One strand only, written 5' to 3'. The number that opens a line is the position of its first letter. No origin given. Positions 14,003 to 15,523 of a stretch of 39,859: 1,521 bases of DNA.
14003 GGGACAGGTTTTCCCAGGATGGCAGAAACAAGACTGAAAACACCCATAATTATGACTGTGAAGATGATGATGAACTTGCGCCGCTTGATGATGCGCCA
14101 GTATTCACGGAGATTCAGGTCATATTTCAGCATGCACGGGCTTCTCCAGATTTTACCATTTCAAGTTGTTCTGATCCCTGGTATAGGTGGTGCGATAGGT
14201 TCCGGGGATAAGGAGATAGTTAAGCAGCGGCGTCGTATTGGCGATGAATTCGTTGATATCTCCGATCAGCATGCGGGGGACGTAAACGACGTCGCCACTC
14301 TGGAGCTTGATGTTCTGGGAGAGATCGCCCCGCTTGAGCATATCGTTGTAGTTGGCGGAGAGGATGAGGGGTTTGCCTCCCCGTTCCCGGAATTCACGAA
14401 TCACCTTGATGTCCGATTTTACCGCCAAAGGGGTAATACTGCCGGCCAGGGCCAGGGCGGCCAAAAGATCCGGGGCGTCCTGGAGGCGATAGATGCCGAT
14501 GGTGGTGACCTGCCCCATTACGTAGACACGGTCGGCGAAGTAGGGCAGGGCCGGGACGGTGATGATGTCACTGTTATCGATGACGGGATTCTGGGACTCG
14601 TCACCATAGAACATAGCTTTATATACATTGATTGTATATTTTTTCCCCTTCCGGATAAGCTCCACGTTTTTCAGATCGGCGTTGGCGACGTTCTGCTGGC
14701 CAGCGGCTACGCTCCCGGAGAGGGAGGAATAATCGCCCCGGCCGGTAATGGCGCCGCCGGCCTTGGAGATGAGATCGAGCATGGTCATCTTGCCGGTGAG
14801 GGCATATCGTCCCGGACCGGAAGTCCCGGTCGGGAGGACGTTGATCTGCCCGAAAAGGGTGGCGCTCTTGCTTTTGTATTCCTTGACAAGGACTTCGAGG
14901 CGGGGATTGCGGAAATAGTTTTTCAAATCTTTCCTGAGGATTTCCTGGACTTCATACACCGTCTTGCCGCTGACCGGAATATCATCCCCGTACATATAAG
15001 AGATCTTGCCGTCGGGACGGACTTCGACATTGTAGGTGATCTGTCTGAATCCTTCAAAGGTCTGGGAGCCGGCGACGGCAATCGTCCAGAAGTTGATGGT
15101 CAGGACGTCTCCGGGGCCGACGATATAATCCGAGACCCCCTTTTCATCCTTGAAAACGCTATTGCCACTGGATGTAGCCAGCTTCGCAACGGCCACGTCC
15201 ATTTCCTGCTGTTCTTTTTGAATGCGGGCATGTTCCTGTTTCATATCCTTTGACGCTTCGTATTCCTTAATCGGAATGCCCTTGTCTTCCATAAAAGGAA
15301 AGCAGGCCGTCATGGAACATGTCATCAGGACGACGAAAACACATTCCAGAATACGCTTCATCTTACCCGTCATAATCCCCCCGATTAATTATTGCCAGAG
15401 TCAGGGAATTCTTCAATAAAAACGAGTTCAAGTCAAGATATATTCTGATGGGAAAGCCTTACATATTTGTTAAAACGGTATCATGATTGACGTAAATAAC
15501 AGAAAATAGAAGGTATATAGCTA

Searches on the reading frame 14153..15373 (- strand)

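Call 14: search_protein_families(library=ncbifam, proteins=[window:14153-15373:-], max_evalue=10)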
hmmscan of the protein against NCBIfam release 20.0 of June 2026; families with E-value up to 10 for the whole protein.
window:14153-15373:- (406 aa): 5 families
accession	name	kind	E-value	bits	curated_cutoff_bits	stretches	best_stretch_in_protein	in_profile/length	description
NF011658.0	PRK15078.1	subfamily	2.2e-32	112.3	333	2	13-332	15-308/380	polysaccharide export protein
TIGR03027.2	pepcterm_export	equivalog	4.5e-31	107.8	180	2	82-243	2-148/169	XrtA/PEP-CTERM system exopolysaccharide export protein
TIGR03028.1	EpsE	equivalog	1.4e-23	83.5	262.65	2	82-327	1-209/239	polysaccharide export protein EpsE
NF041843.1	EpsY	equivalog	8.1e-20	70.9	320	2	282-365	129-210/211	exopolysaccharide export protein EpsY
NF011722.0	PRK15175.1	equivalog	0.0058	15.5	456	1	88-368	75-332/355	Vi polysaccharide ABC transporter protein VexA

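Call 50: search_protein_families(library=pfam, proteins=[window:14153-15373:-], max_evalue=0.001)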
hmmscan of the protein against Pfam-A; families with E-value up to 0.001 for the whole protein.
window:14153-15373:- (406 aa): 3 families
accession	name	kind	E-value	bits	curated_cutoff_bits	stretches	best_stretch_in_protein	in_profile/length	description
PF02563.21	Poly_export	-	7e-17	61.8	28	1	81-163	5-76/77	Polysaccharide biosynthesis/export protein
PF22461.2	SLBB_2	-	1.6e-16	60.6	27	1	282-365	2-79/79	SLBB domain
PF10531.15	SLBB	-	2.1e-08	34.3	27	0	282-334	1-50/55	SLBB domain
